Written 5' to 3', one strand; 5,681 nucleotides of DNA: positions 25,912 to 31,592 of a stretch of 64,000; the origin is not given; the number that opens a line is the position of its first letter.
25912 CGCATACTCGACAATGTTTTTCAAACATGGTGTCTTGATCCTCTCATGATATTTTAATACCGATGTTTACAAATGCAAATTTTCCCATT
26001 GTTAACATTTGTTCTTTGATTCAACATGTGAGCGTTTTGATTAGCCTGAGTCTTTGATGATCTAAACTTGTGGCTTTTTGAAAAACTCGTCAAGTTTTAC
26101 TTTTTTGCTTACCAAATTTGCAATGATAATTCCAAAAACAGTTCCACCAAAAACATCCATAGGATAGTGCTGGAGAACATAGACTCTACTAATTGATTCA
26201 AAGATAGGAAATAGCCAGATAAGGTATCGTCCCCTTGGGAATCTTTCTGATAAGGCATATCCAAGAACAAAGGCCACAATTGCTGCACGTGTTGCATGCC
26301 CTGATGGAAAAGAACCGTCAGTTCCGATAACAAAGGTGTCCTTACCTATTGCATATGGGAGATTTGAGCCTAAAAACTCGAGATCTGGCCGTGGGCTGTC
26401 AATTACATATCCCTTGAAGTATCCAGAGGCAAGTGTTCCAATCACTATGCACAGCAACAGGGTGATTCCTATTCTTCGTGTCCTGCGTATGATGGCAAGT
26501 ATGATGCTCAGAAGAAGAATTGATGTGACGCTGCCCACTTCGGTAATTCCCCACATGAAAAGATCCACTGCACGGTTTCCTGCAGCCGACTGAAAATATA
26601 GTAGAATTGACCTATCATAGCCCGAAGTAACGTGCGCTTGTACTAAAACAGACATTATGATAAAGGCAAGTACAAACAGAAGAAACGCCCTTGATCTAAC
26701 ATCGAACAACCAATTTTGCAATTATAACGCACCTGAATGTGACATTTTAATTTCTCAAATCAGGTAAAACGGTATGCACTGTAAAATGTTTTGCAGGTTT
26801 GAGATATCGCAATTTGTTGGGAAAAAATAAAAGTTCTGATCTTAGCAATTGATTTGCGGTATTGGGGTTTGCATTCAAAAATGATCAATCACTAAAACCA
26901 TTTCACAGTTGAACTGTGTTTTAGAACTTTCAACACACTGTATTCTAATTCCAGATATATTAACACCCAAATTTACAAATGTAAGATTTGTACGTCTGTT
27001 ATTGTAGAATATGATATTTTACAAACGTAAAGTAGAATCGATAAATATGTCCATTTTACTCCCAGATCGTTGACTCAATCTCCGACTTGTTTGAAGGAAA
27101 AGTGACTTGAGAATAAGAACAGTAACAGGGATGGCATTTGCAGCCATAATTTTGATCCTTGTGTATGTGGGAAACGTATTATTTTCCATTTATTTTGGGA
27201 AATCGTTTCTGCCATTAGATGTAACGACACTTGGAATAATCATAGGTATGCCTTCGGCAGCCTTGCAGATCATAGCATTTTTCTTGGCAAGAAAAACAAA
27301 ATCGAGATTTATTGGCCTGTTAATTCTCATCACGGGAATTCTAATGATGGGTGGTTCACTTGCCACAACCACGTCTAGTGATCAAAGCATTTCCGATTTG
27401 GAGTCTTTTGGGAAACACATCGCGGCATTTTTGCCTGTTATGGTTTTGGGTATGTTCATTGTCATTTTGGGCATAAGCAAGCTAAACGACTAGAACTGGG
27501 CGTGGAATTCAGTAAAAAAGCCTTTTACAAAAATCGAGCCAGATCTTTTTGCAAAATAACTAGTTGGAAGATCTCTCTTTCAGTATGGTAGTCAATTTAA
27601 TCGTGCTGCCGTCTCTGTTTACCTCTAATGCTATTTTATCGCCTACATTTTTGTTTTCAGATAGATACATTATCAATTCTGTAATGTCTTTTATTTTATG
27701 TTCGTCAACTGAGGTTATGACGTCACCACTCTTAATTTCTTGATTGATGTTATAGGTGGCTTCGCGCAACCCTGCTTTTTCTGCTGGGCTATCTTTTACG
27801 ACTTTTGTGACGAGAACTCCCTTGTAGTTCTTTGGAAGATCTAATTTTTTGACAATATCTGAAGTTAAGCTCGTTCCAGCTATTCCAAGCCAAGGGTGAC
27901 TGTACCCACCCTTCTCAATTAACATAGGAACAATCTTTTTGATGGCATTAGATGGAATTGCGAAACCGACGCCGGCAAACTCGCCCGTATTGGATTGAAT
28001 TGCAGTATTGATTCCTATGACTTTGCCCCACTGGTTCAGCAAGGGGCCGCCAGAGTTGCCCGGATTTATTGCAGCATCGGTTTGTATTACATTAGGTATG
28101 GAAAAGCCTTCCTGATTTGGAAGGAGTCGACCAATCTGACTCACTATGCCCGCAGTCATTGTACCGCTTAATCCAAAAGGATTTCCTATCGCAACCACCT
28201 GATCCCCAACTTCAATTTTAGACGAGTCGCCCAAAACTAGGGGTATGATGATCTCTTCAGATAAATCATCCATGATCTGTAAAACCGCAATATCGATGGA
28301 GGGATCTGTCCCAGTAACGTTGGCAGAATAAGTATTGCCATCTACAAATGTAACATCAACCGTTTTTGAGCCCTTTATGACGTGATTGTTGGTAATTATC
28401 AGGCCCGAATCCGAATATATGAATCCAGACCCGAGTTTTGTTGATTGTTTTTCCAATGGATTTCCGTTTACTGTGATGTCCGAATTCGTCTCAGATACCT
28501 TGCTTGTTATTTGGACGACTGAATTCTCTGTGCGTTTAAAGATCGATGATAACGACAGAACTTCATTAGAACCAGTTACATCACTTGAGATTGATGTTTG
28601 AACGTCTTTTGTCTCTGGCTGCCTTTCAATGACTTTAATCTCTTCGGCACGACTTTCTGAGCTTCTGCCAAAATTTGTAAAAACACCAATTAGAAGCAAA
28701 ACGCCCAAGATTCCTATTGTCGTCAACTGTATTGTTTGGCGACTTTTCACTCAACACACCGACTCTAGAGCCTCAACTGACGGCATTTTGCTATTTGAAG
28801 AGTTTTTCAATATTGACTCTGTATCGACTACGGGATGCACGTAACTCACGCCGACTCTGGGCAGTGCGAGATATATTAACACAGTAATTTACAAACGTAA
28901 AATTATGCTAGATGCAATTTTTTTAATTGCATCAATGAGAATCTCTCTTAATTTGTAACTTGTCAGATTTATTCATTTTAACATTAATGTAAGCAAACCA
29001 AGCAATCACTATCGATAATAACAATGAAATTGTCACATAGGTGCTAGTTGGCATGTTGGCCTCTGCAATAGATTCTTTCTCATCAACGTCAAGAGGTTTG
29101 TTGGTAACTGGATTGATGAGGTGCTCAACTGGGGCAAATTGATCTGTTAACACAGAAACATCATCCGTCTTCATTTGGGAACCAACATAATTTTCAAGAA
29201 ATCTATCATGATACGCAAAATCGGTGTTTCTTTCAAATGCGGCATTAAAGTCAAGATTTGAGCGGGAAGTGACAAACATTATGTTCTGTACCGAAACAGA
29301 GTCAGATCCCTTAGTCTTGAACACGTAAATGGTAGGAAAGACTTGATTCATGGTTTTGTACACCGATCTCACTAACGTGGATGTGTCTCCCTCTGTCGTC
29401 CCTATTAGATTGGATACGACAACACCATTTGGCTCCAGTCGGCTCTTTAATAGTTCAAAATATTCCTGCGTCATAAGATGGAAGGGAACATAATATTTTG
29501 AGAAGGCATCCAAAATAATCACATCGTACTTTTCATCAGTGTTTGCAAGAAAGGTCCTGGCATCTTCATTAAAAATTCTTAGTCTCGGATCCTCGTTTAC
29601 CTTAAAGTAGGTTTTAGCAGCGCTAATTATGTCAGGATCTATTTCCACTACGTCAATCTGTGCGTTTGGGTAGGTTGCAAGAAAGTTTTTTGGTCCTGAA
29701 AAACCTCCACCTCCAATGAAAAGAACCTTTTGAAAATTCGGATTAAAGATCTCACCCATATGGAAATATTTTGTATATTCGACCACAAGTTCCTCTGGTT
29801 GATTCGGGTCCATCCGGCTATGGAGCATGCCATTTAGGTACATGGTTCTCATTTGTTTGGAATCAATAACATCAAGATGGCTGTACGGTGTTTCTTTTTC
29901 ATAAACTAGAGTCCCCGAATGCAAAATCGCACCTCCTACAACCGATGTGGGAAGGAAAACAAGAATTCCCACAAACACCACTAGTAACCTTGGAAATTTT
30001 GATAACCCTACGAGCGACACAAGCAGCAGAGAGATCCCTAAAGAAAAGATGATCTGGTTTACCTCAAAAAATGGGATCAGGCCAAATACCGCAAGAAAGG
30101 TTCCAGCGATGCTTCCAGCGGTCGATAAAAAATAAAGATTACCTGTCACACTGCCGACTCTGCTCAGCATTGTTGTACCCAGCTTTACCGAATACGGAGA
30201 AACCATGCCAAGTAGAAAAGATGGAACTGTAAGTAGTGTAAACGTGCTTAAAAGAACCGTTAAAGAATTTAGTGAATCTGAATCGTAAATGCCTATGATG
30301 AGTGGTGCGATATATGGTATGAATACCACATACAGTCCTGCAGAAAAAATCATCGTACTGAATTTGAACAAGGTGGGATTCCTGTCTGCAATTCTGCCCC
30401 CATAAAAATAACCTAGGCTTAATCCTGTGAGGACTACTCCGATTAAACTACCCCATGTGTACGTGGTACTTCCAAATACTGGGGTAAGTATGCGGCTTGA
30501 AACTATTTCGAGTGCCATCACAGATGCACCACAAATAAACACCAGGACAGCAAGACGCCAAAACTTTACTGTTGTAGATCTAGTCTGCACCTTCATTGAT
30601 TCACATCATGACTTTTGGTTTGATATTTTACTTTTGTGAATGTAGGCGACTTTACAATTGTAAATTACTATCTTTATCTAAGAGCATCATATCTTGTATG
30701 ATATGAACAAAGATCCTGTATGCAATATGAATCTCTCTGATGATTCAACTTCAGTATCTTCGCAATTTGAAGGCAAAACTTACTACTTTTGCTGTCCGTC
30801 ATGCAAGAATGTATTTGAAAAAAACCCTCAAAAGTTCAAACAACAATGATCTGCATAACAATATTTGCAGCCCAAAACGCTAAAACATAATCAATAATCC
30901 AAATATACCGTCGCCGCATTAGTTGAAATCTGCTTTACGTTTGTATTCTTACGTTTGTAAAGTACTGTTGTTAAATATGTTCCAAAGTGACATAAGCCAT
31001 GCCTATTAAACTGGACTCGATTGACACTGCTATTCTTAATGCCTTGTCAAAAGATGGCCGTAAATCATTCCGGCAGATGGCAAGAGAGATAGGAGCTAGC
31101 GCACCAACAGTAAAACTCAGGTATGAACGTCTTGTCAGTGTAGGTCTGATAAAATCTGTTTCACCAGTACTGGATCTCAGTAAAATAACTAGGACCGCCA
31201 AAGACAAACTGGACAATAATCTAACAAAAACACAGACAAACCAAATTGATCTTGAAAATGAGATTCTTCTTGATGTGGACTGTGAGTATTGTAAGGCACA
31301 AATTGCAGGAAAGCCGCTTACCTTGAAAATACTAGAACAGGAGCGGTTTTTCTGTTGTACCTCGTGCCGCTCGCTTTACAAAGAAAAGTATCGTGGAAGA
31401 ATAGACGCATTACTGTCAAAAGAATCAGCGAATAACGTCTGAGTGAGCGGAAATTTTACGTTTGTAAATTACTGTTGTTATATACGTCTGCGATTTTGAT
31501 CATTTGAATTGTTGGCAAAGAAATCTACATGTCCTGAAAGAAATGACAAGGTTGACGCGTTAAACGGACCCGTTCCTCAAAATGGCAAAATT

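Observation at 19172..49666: Island-wide regulon: at least 15 copies of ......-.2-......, a CopY-box look-alike in an archaeon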

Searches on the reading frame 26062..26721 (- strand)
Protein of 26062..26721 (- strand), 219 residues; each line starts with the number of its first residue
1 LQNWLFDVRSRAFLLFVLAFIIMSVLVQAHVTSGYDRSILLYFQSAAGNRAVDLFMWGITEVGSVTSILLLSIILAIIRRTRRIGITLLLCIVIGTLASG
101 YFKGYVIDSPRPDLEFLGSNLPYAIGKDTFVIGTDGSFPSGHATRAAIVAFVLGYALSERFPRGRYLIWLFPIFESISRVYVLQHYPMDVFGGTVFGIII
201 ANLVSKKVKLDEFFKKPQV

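Call 10: search_protein_families(library=pfam, proteins=[window:26062-26721:-], max_evalue=0.01)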
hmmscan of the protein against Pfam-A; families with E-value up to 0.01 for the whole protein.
window:26062-26721:- (219 aa): 3 families
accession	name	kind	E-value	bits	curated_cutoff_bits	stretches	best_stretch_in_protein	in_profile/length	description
PF01569.27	PAP2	-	3.3e-19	69.4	27.2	1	87-206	4-123/130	PAP2 superfamily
PF14378.12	PAP2_3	-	2.1e-06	28.1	27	1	137-201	126-188/190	PAP2 superfamily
PF14360.12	PAP2_C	-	1.4e-05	26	27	1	140-201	8-69/74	PAP2 superfamily C-terminal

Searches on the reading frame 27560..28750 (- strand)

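Call 10: search_protein_families(library=pfam, proteins=[window:27560-28750:-], max_evalue=0.01)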
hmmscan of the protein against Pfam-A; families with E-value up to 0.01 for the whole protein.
window:27560-28750:- (396 aa): 6 families
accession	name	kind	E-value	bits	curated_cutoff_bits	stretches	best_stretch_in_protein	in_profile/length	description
PF13365.12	Trypsin_2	-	9.1e-34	117.7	27.6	1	107-247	1-144/144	Trypsin-like peptidase domain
PF00089.32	Trypsin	-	6.3e-17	62.6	20.6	1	104-273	24-219/220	Trypsin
PF13180.12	PDZ_2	-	6.4e-15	55.6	27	1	307-389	9-79/80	PDZ domain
PF17820.7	PDZ_6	-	1.9e-09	37.5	27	1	339-366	16-43/54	PDZ domain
PF00595.29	PDZ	-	3.7e-06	27.7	23.2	0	338-377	41-80/81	PDZ domain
PF10459.15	Peptidase_S46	-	0.0041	16.3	22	0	224-248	626-650/698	Peptidase S46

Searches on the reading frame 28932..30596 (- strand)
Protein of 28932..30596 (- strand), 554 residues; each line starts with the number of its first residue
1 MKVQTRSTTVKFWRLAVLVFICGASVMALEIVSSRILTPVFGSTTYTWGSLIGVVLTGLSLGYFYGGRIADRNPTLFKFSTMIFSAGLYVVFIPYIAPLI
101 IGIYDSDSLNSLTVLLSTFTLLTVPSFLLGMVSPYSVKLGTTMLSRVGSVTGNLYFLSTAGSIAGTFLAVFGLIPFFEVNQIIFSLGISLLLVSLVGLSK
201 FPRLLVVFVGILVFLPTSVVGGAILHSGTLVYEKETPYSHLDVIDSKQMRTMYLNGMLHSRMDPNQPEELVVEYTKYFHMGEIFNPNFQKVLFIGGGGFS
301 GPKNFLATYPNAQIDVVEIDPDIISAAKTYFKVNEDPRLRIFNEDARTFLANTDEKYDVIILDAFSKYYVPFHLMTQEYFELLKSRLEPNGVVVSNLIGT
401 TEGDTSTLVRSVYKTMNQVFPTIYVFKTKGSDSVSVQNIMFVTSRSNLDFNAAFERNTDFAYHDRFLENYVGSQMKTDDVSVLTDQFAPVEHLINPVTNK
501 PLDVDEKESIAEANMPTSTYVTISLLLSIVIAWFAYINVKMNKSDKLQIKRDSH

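Call 11: search_protein_families(library=pfam, proteins=[window:28932-30596:-], max_evalue=0.01)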
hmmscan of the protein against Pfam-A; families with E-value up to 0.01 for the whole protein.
window:28932-30596:- (554 aa): 4 families
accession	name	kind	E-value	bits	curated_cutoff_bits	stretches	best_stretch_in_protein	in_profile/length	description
PF01564.23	Spermine_synth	-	1.8e-18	67.2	22.9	1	278-425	9-158/186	Spermine/spermidine synthase domain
PF05430.17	Methyltransf_30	-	1.9e-05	25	22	1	332-394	25-87/124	S-adenosyl-L-methionine-dependent methyltransferase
PF13649.12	Methyltransf_25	-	0.0045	18.1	27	1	304-384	14-94/97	Methyltransferase domain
PF08242.18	Methyltransf_12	-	0.0049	18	30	1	300-392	9-97/98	Methyltransferase domain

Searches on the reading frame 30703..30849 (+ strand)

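Call 51: search_protein_families(library=pfam, proteins=[window:30703-30849:+], max_evalue=0.01)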
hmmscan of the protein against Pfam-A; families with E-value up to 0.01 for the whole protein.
window:30703-30849:+ (48 aa): 5 families
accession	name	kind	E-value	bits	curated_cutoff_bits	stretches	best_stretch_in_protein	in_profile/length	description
PF04945.19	YHS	-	4e-14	52.8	30.3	1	3-48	2-46/47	YHS domain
PF24273.1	TRASH_HVO_1752_C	-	1.5e-08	35.1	27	1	17-47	15-45/47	HVO_1752, C-terminal TRASH domain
PF08394.17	Arc_trans_TRASH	-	0.00016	22.1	27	1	23-41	20-38/43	Archaeal TRASH domain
PF12156.14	ATPase-cat_bd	-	0.00083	20.5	27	1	7-39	5-36/86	Putative metal-binding domain of cation transport ATPase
PF06467.20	zf-FCS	-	0.0068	16.6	22.4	1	21-36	22-37/39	MYM-type Zinc finger with FCS sequence motif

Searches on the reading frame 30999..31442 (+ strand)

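Call 11: search_protein_families(library=pfam, proteins=[window:30999-31442:+], max_evalue=0.01)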
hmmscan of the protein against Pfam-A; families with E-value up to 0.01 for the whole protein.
window:30999-31442:+ (147 aa): 7 families
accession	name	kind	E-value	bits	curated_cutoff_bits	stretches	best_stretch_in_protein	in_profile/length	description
PF13404.12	HTH_AsnC-type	-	4.8e-13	49.1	27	1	5-45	1-41/42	AsnC-type helix-turn-helix domain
PF13412.12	HTH_24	-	1.3e-10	41.2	21.9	1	5-52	1-48/48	Winged helix-turn-helix DNA-binding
PF08394.17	Arc_trans_TRASH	-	7e-07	29.7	27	1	94-131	2-39/43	Archaeal TRASH domain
PF24273.1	TRASH_HVO_1752_C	-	4.6e-06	27.1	27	1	93-132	2-41/47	HVO_1752, C-terminal TRASH domain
PF06467.20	zf-FCS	-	7.6e-06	26.1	22.4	1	93-127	5-39/39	MYM-type Zinc finger with FCS sequence motif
PF12156.14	ATPase-cat_bd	-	0.0012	19.9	27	1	94-128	1-36/86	Putative metal-binding domain of cation transport ATPase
PF09862.15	DUF2089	-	0.0029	17.7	33.4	0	23-46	18-41/47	Domain of unknown function (DUF2089)-HTH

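Call 54: search_protein_families(library=ncbifam, proteins=[window:30999-31442:+], max_evalue=0.001)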
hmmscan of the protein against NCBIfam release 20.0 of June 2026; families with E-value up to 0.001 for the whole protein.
window:30999-31442:+ (147 aa): 8 families
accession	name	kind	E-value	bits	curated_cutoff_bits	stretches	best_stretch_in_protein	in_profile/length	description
NF041396.1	TranRegLrp_Halo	equivalog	2.5e-08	33.9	190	1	6-64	4-62/149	HTH-type transcriptional regulator Lrp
NF040947.1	trans_reg_LysM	equivalog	1e-07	31.8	180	1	5-61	1-57/136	HTH-type transcriptional regulator LysM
NF053758.1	ChrTpTrnRegChrS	equivalog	3.4e-07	30.2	250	1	3-65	10-72/158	chromate efflux transcriptional regulator ChrS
NF008384.0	PRK11179.1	equivalog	5.3e-07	29.6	227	1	4-55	6-57/153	transcriptional regulator AsnC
TIGR01884.1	cas_HTH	subfamily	2.7e-05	23.7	60.2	1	3-55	138-190/202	CRISPR-associated CARF protein Csa3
NF008370.0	PRK11169.1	equivalog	3.2e-05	23.7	233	1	4-60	11-67/164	leucine-responsive transcriptional regulator Lrp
NF040820.1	trans_reg_LrpA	equivalog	0.0002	21.3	250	1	5-63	2-60/141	HTH-type transcriptional regulator LrpA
NF041395.1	TranRegLrpA1_Halo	equivalog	0.00051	20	250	1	6-65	4-63/142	HTH-type transcriptional regulator LrpA1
